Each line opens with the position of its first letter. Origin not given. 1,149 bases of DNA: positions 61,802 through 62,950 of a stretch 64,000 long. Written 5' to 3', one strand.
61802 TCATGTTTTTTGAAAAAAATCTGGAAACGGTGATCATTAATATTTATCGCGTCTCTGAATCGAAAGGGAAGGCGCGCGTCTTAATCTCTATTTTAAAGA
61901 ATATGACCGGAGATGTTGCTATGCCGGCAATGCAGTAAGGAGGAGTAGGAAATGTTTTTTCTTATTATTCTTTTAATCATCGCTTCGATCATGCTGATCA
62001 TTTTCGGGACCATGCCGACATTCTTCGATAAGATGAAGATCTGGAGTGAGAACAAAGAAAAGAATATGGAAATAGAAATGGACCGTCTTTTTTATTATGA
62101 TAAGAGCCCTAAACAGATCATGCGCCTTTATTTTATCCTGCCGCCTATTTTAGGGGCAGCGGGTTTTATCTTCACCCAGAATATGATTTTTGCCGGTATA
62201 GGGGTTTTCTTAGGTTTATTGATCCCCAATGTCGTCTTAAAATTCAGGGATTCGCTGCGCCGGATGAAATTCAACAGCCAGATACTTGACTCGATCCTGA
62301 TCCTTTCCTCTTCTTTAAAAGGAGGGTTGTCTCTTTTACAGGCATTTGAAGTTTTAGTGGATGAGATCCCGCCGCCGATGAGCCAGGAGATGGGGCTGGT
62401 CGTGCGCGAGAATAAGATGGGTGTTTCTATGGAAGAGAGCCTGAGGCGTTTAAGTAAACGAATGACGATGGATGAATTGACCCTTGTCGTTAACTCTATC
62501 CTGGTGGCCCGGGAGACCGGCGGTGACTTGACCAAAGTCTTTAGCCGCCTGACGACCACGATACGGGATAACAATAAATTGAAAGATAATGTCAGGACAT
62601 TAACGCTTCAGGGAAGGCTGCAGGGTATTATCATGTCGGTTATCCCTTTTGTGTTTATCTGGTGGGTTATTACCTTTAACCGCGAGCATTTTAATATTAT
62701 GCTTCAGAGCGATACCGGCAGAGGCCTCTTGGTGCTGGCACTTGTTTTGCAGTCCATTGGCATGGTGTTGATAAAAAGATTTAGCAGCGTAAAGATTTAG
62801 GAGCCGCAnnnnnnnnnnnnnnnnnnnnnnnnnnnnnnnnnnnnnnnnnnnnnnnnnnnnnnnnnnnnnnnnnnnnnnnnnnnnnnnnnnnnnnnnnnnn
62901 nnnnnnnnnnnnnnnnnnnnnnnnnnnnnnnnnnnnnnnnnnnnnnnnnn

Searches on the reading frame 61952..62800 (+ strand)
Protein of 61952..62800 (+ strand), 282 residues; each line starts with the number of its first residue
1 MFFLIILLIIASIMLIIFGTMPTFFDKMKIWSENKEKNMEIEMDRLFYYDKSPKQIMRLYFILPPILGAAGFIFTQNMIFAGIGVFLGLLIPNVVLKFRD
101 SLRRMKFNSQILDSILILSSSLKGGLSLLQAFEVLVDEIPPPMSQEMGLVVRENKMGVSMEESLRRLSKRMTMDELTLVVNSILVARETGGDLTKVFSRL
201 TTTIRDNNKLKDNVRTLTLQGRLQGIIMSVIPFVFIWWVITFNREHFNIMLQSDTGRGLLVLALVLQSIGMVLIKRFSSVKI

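Call 70: search_protein_families(library=pfam, proteins=[window:61952-62800:+])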
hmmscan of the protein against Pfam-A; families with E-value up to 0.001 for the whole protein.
window:61952-62800:+ (282 aa): 1 family
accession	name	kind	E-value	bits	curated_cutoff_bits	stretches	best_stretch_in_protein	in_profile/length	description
PF00482.28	T2SSF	-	4.7e-19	69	25.2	1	117-240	4-124/125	Type II secretion system (T2SS), protein F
